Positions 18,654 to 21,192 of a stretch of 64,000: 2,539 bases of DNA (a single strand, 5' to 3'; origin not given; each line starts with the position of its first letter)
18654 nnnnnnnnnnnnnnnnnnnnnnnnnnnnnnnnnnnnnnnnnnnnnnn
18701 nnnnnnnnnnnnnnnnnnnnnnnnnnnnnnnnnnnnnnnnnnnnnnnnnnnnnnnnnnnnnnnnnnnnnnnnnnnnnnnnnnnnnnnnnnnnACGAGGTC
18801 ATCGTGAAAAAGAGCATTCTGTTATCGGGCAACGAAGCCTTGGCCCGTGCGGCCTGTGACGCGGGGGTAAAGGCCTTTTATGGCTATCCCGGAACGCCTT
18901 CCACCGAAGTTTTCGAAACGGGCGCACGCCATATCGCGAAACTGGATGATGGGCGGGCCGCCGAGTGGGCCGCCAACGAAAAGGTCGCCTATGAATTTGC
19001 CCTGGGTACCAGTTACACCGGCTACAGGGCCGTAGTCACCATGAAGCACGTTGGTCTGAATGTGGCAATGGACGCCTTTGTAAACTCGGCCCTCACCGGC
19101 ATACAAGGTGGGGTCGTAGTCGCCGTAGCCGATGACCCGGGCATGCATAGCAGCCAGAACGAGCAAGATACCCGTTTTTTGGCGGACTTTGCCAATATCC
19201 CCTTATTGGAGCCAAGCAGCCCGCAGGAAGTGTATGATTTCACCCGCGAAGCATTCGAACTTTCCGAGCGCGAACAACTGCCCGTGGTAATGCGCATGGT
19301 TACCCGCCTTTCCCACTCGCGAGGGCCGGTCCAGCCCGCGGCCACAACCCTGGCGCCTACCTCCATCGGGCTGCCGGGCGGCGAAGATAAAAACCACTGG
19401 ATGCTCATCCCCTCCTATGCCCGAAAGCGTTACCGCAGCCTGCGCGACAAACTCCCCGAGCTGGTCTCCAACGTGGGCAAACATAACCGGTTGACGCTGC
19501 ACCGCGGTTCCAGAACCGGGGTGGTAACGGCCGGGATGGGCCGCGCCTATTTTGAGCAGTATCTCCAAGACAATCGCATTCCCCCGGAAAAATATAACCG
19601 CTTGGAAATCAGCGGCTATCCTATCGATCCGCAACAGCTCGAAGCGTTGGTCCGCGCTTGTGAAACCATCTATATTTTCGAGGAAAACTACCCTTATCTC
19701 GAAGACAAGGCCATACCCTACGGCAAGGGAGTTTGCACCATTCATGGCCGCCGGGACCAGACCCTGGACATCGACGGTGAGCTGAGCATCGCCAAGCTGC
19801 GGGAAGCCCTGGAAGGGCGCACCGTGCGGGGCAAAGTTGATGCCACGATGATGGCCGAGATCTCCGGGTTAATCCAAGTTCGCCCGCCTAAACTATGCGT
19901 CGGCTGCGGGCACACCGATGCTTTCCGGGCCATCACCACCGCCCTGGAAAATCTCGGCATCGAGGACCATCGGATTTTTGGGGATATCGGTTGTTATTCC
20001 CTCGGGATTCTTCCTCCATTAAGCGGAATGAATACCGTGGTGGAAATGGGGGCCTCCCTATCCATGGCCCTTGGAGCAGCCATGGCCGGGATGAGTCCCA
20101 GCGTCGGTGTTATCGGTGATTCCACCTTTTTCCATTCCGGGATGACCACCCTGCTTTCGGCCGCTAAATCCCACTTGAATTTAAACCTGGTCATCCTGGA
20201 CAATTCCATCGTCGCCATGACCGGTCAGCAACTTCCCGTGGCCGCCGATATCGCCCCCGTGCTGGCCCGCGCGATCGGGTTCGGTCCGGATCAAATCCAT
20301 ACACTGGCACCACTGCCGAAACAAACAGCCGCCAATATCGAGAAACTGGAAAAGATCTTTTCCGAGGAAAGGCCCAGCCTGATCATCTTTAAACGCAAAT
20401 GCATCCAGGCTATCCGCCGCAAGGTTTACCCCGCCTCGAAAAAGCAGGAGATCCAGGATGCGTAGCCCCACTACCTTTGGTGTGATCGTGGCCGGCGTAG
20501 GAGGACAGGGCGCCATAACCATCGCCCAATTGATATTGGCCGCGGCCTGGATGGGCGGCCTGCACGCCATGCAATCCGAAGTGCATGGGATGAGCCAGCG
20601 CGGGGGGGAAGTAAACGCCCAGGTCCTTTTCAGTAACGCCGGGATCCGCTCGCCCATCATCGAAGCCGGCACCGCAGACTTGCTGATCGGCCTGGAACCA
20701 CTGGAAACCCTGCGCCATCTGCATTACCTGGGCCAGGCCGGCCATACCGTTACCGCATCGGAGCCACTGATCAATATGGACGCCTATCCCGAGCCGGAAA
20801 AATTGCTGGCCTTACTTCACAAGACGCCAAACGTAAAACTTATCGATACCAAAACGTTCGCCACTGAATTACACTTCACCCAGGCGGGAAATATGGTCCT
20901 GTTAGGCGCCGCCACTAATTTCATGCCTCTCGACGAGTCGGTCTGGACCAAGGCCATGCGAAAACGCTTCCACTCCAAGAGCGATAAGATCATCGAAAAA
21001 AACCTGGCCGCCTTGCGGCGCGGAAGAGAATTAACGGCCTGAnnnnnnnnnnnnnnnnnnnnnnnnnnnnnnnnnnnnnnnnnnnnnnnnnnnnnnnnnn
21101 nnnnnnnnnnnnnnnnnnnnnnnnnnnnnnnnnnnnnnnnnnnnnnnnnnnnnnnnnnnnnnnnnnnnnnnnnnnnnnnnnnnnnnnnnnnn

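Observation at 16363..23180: Lower-GC islet: rubredoxin plus a four-gene operon for an archaeal-style 2-oxoacid -> acyl-CoA -> ATP module led by an unrecognised enzyme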

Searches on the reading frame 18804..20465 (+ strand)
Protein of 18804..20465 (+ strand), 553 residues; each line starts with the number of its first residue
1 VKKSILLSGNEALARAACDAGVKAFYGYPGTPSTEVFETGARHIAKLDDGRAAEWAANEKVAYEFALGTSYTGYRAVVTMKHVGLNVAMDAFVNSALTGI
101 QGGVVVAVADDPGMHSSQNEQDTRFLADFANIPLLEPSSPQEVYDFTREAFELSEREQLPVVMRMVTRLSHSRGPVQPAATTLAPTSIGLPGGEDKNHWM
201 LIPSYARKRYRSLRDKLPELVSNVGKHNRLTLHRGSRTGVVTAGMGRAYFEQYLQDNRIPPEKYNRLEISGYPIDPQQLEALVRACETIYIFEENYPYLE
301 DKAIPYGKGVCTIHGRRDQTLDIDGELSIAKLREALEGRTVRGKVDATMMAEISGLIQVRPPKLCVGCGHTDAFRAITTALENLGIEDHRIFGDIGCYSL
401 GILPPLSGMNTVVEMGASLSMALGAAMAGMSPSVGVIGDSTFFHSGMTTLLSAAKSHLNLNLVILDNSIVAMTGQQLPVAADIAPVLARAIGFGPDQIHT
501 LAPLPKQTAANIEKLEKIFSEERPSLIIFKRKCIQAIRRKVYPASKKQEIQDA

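Call 3: search_protein_families(library=pfam, proteins=[window:18804-20465:+], max_evalue=0.01)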
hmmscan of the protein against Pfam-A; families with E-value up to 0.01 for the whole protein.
window:18804-20465:+ (553 aa): 2 families
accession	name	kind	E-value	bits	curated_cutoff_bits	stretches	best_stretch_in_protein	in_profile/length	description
PF01855.24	POR_N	-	8.4e-16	58.8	27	1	16-179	2-168/231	Pyruvate flavodoxin/ferredoxin oxidoreductase, thiamine diP-bdg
PF02775.26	TPP_enzyme_C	-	1.7e-13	51.1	21.9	1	394-476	1-91/151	Thiamine pyrophosphate enzyme, C-terminal TPP binding domain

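Call 4: search_protein_families(library=ncbifam, proteins=[window:18804-20465:+], max_evalue=0.01)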
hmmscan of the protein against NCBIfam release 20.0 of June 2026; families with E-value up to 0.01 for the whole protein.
window:18804-20465:+ (553 aa): 23 families
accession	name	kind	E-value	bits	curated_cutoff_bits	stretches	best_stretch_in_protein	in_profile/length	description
TIGR03336.1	IOR_alpha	equivalog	4.9e-131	437.9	650.9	1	6-540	4-538/595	indolepyruvate ferredoxin oxidoreductase subunit alpha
NF009589.0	PRK13030.1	subfamily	9.8e-26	89.7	816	1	79-478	123-545/1170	indolepyruvate ferredoxin oxidoreductase family protein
NF009588.0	PRK13029.1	subfamily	6.6e-20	70.7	952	2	84-330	128-391/1196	indolepyruvate ferredoxin oxidoreductase family protein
NF005507.0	PRK07119.1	subfamily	9.5e-19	67.4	399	1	2-164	2-168/352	3-methyl-2-oxobutanoate dehydrogenase subunit VorB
NF006412.0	PRK08659.1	equivalog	2.1e-18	66.7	411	1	2-177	3-182/378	2-oxoacid:acceptor oxidoreductase subunit alpha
TIGR03710.1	OAFO_sf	subfamily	3.2e-13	49.1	482.75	1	2-79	191-266/561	2-oxoacid:acceptor oxidoreductase subunit alpha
NF007206.0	PRK09627.1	equivalog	1.8e-11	43.6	579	1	4-176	3-179/375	2-oxoglutarate synthase subunit alpha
NF008820.0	PRK11866.1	equivalog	2.7e-09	36.8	402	1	357-480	10-136/287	2-oxoacid ferredoxin oxidoreductase subunit beta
NF006232.0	PRK08366.1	equivalog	4.2e-06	25.6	646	1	6-171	9-175/394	2-ketoisovalerate ferredoxin oxidoreductase subunit alpha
NF004813.0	PRK06163.1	equivalog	5.3e-06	26.3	240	1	414-530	58-171/202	hypothetical protein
TIGR02177.1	PorB_KorB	subfamily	6.4e-06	25.9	261.9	1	364-479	3-121/286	2-oxoacid:acceptor oxidoreductase, beta subunit, pyruvate/2-ketoisovalerate family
NF040682.1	PorA_Arch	equivalog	9e-06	24.9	550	1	6-177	5-179/387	pyruvate synthase subunit PorA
TIGR03846.1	sulfopy_beta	equivalog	1.2e-05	25.2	221.5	1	415-494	44-126/182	sulfopyruvate decarboxylase subunit beta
NF007207.0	PRK09628.1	equivalog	1.2e-05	25.1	364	1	361-477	15-133/277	2-oxoglutarate ferredoxin oxidoreductase subunit beta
NF041171.1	Oxoac_fdxbeta_Archa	equivalog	2.7e-05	23.6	423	1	364-476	5-119/296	2-oxoacid:ferredoxin oxidoreductase subunit beta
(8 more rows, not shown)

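Call 34: search_solved_structures(query=window:18804-20465:+, max_evalue=0.001)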
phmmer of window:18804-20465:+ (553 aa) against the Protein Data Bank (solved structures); distinct sequences matched with E-value up to 0.001: 5.
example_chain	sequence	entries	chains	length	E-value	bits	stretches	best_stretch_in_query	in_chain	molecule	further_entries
1yd7_A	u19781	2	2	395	1.2e-13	53.6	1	7-176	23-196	2-keto acid:ferredoxin oxidoreductase subunit alpha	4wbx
8ys5_A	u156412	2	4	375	1.5e-09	40.1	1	4-177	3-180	2-oxoglutarate synthase subunit alpha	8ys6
6n2n_A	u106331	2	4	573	2.4e-05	26.2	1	3-165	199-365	Pyruvate flavodoxin/ferredoxin oxidoreductase domain protein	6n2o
8ys5_C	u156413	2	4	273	4.5e-05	25.3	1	361-477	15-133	2-oxoglutarate ferredoxin oxidoreductase subunit beta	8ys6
6n2n_B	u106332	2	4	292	0.0002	23.1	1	361-480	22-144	Pyruvate ferredoxin/flavodoxin oxidoreductase, beta subunit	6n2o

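Call 55: find_homologous_proteins(query=window:18804-20465:+)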
Query window:18804-20465:+ (553 aa): 8000 proteins with E <= 0.001 among 8000 candidates; the best 120 are listed.
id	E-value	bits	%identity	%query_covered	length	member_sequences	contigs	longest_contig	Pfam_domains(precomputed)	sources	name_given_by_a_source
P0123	0.0e+0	1242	100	100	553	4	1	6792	PF01855.25,PF02775.27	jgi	-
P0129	1.9e-296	1002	79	99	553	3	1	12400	PF01855.25,PF02775.27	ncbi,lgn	-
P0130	6.5e-294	993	79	99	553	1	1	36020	PF01855.25,PF02775.27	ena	-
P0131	1.3e-260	883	69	99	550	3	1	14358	PF01855.25,PF02775.27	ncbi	-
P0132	1.2e-259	880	69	99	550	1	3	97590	PF01855.25,PF02775.27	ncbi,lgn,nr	ncbi:MAG: indolepyruvate ferredoxin oxidoreductase [Calditrichaeota bacterium]|nr:MAG: indolepyruvat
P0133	4.1e-259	878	69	99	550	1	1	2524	PF01855.25,PF02775.27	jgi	-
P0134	8.9e-245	831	65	100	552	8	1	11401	PF01855.25,PF02775.27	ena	-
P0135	2.5e-243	826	66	100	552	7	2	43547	PF01855.25,PF02775.27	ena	-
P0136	1.1e-226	771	64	98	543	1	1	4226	PF01855.25,PF02775.27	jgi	jgi:indolepyruvate ferredoxin oxidoreductase alpha subunit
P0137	9.6e-217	739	60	99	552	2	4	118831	PF01855.25,PF02775.27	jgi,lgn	-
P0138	1.2e-215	735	59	100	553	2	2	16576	PF01855.25,PF02775.27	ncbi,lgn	-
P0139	4.4e-212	723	59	99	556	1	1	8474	PF01855.25,PF02775.27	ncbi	-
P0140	3.4e-197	674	56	97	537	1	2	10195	PF01855.25,PF02775.27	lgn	-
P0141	2.1e-196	672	56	98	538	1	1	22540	PF01855.25,PF02775.27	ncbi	-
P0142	1.3e-195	669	55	98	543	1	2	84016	PF01855.25,PF02775.27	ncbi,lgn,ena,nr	ncbi:MAG: hypothetical protein KAQ98_06705 [Bacteriovoracaceae bacterium]|nr:hypothetical protein [B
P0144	3.1e-192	658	56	98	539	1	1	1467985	PF01855.25,PF02775.27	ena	-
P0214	3.8e-163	562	52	99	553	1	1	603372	PF01855.25,PF02775.27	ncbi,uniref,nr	ncbi:thiamine pyrophosphate-dependent enzyme [Geothrix terrae]|uniref:thiamine pyrophosphate-depende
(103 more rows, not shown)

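Call 56: find_encoding_contigs(protein=P0214, flank=8000, max_places=1)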
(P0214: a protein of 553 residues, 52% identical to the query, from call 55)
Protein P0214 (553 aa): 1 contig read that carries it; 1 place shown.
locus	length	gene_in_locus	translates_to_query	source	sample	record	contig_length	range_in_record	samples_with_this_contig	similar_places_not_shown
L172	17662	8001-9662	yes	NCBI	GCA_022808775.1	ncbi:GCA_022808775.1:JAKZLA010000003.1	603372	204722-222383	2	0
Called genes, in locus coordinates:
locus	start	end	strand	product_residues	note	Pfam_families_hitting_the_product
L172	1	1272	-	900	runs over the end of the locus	PF09699:Paired_CXXCH_1 (faint), PF14522:Cytochrome_C7 (faint), PF14537:Cytochrom_c3_2 (faint), PF22113:Mtrc-MtrF_II-IV_dom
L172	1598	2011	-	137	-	PF12836:HHH_3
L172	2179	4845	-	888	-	-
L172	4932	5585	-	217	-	-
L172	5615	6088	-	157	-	PF14522:Cytochrome_C7 (faint)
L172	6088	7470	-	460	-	-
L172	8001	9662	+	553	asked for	PF01855:POR_N, PF02775:TPP_enzyme_C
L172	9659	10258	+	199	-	PF01558:POR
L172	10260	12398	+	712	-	PF13549:ATP-grasp_5, PF13380:CoA_binding_2 (weak), PF13607:Succ_CoA_lig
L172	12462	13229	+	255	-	PF14256:YwiC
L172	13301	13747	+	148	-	PF02082:Rrf2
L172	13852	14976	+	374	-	-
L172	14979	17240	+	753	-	PF04879:Molybdop_Fe4S4, PF00384:Molybdopterin, PF01568:Molydop_binding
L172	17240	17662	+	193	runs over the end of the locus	PF12797:Fer4_2 (weak), PF00037:Fer4 (faint), PF12837:Fer4_6 (faint), PF13237:Fer4_10 (faint), PF12838:Fer4_7 (faint), PF13187:Fer4_9 (faint), PF13247:Fer4_11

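Call 57: find_encoding_contigs(protein=P0144, flank=8000, max_places=1)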
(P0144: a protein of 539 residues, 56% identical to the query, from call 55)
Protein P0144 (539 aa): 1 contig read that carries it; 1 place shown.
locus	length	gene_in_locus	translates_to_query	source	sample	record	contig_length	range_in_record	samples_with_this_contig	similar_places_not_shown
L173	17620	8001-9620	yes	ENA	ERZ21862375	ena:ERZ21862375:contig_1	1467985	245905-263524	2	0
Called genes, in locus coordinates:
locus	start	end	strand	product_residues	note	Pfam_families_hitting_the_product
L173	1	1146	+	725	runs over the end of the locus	-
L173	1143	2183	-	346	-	PF00586:AIRS, PF02769:AIRS_C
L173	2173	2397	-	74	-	PF11823:Se_S_carrier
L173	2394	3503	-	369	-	PF00266:Aminotran_5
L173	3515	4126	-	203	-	PF01206:TusA, PF02635:DsrE (weak)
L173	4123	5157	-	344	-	PF00581:Rhodanese, PF26341:AAA_SelU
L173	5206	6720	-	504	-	PF02661:Fic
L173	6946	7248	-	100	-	-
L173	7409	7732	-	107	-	-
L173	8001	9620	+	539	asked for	PF01855:POR_N, PF02775:TPP_enzyme_C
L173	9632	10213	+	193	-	PF01558:POR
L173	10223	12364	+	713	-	PF13549:ATP-grasp_5, PF13380:CoA_binding_2, PF13607:Succ_CoA_lig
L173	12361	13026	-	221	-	-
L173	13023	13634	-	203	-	-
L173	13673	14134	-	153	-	-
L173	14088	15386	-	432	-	-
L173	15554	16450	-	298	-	-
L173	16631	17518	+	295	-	-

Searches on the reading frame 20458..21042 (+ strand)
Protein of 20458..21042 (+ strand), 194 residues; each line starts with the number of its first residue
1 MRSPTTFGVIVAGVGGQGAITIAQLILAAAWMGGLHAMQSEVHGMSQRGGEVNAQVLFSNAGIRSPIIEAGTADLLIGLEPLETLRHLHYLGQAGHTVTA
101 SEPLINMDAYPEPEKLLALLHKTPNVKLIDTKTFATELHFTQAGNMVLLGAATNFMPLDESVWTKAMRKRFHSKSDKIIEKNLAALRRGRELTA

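Call 3: search_protein_families(library=pfam, proteins=[window:20458-21042:+], max_evalue=0.01)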
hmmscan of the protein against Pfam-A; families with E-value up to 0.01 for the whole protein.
window:20458-21042:+ (194 aa): 1 family
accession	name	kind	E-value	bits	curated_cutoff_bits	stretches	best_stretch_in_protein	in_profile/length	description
PF01558.24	POR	-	6.7e-32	111.5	27.4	1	15-191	1-173/173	Pyruvate ferredoxin/flavodoxin oxidoreductase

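Call 4: search_protein_families(library=ncbifam, proteins=[window:20458-21042:+], max_evalue=0.01)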
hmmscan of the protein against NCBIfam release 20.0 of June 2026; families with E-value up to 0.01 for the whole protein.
window:20458-21042:+ (194 aa): 24 families
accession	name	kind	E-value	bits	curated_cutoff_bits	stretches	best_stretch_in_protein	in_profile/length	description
NF005324.0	PRK06853.1-4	equivalog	2.8e-58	197.1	222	1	9-193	5-189/196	indolepyruvate oxidoreductase subunit beta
NF005322.0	PRK06853.1-2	equivalog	1e-39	136.3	237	1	5-193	4-193/197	indolepyruvate oxidoreductase subunit beta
NF005323.0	PRK06853.1-3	equivalog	1.1e-38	133.1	238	1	5-192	5-194/197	indolepyruvate oxidoreductase subunit beta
NF005325.0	PRK06853.1-5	equivalog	9.7e-38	129.8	230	1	8-192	5-190/192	indolepyruvate oxidoreductase subunit beta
TIGR03334.1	IOR_beta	equivalog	1e-34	120.2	205.8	1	9-190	3-188/189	indolepyruvate ferredoxin oxidoreductase subunit beta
NF005328.0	PRK06853.2-2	equivalog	2.2e-24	86.3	240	1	8-155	5-152/192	indolepyruvate oxidoreductase subunit beta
NF004915.0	PRK06274.1-1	equivalog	3.5e-24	85.3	274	1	7-193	3-192/194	indolepyruvate oxidoreductase subunit beta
NF004917.0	PRK06274.1-3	equivalog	5.7e-24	85.2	284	1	7-174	3-177/203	indolepyruvate oxidoreductase subunit beta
NF004918.0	PRK06274.1-4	equivalog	2.2e-23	83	278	1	6-187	2-186/202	indolepyruvate oxidoreductase subunit beta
NF005326.0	PRK06853.1-6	equivalog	6.9e-22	78.2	348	1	7-185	4-188/202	indolepyruvate oxidoreductase subunit beta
NF004916.0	PRK06274.1-2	equivalog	2.6e-21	76.5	227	1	9-191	5-174/178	indolepyruvate oxidoreductase subunit beta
NF005327.0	PRK06853.2-1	equivalog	4.3e-19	69.1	242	1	8-153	5-151/194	indolepyruvate oxidoreductase subunit beta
NF009589.0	PRK13030.1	subfamily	1.9e-14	52.3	816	1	5-192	727-926/1170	indolepyruvate ferredoxin oxidoreductase family protein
TIGR03710.1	OAFO_sf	subfamily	8e-13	47.8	482.75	1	9-192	4-172/561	2-oxoacid:acceptor oxidoreductase subunit alpha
NF009588.0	PRK13029.1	subfamily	8.9e-12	43.7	952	1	6-191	744-941/1196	indolepyruvate ferredoxin oxidoreductase family protein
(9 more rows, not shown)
